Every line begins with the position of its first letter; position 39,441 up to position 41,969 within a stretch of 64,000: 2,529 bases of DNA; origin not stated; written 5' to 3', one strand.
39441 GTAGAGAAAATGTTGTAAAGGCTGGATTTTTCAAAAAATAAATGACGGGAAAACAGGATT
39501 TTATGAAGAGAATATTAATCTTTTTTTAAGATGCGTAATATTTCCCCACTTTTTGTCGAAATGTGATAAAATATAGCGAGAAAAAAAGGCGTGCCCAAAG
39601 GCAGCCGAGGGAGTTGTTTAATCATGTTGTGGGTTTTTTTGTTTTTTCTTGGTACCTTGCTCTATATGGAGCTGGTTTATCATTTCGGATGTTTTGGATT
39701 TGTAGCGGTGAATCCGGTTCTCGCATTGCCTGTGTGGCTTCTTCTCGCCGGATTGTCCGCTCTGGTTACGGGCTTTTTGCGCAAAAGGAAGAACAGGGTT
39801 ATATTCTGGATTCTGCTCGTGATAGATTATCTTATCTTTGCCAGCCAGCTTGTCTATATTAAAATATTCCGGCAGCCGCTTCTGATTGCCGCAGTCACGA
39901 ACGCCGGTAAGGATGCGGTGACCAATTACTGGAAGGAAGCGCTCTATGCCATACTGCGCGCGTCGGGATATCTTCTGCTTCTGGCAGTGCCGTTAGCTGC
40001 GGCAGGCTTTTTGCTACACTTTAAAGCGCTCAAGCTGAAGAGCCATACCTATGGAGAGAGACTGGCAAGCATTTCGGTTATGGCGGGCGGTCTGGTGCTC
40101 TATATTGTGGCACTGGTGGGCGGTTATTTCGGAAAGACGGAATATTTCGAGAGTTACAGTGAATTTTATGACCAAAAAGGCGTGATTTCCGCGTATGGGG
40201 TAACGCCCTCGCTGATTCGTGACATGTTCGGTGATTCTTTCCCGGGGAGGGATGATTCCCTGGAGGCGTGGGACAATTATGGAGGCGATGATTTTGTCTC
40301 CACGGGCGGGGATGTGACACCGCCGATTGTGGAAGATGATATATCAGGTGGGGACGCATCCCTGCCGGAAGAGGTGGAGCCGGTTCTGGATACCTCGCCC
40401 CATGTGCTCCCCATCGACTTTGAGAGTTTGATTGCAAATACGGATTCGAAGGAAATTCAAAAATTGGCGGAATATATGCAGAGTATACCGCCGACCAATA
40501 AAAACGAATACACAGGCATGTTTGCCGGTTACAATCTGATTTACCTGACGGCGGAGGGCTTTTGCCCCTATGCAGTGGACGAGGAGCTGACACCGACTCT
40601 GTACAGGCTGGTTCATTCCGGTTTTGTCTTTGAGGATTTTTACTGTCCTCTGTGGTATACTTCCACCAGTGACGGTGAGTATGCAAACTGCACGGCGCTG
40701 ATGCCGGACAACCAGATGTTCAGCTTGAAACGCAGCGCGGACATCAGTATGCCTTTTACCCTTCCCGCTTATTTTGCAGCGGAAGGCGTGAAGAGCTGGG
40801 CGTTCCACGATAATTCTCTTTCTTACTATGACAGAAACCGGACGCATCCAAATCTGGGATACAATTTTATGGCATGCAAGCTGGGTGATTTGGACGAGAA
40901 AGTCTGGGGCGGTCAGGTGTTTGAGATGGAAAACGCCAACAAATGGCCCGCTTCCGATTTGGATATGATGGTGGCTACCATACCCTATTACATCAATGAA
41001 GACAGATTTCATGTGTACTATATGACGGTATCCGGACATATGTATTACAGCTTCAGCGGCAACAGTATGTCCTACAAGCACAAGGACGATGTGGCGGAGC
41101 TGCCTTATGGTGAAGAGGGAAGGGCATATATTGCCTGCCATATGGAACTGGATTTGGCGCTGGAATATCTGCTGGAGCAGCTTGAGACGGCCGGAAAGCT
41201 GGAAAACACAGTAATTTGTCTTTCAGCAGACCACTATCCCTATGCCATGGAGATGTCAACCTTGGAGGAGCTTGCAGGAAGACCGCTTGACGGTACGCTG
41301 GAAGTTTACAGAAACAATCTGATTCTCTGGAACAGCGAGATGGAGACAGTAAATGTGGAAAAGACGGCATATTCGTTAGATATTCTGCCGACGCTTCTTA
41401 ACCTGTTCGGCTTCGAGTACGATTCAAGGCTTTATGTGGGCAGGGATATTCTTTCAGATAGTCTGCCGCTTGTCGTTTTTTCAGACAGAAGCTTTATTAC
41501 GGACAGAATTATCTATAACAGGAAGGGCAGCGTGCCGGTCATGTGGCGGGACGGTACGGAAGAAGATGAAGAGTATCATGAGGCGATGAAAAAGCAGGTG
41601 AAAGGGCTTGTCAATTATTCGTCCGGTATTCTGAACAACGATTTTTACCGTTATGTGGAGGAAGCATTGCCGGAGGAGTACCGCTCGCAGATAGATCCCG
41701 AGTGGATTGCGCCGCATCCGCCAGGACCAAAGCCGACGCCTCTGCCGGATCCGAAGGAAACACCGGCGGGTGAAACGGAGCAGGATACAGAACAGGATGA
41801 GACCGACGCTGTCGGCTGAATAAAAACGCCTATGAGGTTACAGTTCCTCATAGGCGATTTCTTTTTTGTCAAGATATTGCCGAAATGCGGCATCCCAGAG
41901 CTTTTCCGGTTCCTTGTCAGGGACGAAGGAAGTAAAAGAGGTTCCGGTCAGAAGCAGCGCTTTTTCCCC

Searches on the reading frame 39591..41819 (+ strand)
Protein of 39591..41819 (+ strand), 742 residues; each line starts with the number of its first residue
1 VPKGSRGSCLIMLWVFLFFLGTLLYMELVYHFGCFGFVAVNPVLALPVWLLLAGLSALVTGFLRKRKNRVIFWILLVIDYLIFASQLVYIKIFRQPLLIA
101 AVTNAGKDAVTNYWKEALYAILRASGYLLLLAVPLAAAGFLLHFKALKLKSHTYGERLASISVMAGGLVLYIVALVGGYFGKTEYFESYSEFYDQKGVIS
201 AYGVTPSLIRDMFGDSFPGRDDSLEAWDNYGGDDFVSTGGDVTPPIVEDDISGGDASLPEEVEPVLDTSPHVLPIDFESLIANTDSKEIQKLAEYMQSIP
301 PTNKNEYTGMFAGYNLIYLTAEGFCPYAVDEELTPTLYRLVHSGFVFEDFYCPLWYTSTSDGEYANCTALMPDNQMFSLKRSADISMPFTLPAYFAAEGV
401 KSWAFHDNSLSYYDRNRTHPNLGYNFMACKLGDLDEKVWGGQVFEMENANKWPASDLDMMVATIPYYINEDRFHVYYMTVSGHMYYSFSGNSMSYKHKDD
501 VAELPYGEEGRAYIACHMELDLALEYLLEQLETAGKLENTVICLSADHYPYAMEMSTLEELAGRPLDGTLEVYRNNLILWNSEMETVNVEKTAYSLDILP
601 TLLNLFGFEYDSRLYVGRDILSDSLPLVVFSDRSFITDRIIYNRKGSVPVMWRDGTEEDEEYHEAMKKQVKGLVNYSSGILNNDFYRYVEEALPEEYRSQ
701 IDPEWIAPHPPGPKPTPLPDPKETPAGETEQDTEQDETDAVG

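Call 73: search_protein_families(library=pfam, proteins=[window:39591-41819:+])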
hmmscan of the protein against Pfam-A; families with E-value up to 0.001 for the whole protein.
window:39591-41819:+ (742 aa): 1 family
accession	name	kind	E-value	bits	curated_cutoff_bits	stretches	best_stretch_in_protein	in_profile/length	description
PF00884.28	Sulfatase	-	2.4e-23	83.4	25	1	332-607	24-300/301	Sulfatase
